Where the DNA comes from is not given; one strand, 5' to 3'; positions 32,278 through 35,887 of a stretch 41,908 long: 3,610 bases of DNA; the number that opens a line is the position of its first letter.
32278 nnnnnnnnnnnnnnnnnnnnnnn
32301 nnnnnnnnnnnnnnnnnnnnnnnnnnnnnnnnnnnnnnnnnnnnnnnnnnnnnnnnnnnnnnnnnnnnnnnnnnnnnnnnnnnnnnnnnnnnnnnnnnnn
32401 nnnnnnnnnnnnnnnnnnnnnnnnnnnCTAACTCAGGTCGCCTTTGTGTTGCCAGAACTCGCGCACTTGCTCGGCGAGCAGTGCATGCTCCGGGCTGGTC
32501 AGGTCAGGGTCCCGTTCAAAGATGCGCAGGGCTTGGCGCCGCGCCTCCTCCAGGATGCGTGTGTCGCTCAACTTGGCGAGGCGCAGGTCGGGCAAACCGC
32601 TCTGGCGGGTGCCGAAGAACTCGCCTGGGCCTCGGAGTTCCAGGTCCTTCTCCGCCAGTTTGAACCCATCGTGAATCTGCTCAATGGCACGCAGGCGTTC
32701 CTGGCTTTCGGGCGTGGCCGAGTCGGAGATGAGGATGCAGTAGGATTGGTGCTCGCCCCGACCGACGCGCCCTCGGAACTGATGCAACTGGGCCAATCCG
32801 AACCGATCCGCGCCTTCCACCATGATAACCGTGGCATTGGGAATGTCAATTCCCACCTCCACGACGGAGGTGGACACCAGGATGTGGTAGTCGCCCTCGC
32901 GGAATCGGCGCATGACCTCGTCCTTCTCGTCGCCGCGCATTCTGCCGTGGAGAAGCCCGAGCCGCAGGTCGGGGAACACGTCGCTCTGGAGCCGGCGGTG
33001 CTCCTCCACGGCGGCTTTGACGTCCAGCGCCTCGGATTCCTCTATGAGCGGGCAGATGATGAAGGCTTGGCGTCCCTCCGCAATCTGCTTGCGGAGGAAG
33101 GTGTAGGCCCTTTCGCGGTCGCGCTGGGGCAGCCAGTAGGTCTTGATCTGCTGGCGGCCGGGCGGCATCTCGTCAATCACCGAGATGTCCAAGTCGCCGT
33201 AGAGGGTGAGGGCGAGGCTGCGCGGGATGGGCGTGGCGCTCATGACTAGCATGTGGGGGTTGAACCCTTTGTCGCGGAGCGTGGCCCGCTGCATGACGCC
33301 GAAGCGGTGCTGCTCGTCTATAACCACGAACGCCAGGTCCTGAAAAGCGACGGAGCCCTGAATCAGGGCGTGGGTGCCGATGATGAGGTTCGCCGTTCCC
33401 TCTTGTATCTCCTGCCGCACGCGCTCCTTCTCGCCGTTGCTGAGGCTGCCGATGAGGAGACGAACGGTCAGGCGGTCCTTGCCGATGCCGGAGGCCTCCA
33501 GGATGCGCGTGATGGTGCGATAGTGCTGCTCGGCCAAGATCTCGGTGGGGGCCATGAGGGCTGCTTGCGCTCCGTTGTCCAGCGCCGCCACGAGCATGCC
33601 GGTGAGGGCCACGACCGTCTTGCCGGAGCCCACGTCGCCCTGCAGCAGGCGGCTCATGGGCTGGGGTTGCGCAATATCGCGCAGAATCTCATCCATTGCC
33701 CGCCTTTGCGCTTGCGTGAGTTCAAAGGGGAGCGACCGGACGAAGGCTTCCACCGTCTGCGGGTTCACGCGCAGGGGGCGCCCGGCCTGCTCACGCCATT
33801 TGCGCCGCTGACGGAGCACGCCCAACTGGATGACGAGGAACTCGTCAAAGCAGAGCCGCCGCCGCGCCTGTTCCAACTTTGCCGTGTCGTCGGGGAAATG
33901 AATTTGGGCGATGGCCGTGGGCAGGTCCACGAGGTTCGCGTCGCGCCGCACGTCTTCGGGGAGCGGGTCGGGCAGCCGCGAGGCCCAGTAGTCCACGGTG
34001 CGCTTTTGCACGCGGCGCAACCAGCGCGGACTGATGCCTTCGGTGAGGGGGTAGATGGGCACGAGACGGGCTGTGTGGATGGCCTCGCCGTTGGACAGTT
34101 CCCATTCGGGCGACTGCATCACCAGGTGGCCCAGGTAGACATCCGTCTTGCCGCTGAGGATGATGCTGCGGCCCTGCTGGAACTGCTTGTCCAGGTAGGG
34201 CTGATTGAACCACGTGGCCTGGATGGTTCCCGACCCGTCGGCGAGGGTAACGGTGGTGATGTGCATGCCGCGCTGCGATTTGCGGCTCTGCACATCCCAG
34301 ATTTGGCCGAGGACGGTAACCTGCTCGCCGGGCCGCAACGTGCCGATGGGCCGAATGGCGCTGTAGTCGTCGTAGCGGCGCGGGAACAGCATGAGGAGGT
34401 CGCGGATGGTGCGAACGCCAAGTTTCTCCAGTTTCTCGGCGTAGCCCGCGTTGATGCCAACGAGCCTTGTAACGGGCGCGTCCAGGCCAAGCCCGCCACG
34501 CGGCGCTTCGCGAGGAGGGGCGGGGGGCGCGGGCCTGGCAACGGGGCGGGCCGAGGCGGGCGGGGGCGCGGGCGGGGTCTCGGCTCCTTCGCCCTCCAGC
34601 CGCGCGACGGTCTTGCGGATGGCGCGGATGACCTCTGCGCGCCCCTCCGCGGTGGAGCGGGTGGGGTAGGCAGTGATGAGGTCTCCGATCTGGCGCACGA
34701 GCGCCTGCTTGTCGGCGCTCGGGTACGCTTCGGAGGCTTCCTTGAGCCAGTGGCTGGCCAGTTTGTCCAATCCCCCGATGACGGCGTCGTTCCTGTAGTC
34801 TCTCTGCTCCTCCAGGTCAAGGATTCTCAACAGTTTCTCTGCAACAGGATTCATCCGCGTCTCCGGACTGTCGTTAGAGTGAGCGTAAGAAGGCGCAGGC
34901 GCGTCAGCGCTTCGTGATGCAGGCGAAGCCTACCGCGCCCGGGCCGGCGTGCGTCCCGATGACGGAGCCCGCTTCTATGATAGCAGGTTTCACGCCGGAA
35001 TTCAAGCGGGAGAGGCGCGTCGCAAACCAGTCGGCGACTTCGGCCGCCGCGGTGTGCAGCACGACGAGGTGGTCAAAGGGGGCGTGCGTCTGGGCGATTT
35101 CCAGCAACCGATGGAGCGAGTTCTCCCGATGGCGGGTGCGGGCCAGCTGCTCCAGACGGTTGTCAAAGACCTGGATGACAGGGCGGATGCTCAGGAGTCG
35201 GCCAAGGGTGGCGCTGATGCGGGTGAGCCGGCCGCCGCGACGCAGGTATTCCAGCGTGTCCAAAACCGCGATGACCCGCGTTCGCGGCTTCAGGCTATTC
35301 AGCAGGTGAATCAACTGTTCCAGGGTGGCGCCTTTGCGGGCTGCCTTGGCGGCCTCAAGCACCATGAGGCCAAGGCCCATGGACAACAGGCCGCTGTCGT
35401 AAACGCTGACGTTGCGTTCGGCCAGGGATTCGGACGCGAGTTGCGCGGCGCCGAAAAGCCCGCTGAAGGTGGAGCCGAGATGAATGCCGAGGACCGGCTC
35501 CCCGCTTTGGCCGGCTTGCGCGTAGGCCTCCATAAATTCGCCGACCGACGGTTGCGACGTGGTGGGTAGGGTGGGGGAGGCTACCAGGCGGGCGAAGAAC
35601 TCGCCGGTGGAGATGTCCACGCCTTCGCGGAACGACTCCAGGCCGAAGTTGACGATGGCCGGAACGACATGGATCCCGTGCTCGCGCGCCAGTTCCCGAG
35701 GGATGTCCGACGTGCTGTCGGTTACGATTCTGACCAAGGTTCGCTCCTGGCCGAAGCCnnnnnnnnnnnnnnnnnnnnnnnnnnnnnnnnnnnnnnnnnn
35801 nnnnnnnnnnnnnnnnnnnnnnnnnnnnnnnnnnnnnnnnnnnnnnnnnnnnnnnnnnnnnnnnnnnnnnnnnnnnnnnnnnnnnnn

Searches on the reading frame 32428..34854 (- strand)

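Call 9: search_protein_families(library=pfam, proteins=[window:32428-34854:-])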
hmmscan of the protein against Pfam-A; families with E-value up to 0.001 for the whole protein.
window:32428-34854:- (808 aa): 8 families
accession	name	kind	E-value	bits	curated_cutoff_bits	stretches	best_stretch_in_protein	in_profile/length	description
PF17191.10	RecG_wedge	-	1.4e-30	106.5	23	1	141-288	15-160/162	RecG wedge domain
PF00270.35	DEAD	-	1.1e-24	87.5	26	1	380-546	1-163/167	DEAD/DEAH box helicase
PF00271.37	Helicase_C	-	1.9e-21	76.8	23.5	1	587-699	6-108/110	Helicase conserved C-terminal domain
PF19833.4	RecG_dom3_C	-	2e-16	60.2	26.8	1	728-803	2-79/87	ATP-dependent DNA helicase RecG, domain 3, C-terminal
PF04851.21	ResIII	-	3.1e-09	37.4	22.5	1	377-542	2-162/164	Type III restriction enzyme, res subunit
PF01336.31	tRNA_anti-codon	-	2.8e-08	34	27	1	179-252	1-73/75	OB-fold nucleic acid binding domain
PF22590.2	Cas3-like_C_2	-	5.1e-05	23.9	27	1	612-700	12-104/106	CRISPR-associated nuclease/helicase Cas3, C-terminal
PF00176.29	SNF2-rel_dom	-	0.00066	19.3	24.9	0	398-547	16-168/290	SNF2-related domain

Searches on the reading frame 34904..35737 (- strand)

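Call 9: search_protein_families(library=pfam, proteins=[window:34904-35737:-])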
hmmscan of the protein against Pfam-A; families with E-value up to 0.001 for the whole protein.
window:34904-35737:- (277 aa): 1 family
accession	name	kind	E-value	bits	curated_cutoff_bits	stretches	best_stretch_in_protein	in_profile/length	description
PF02645.21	DegV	-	3.8e-77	259.8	27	1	2-275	2-279/280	Uncharacterised protein, DegV family COG1307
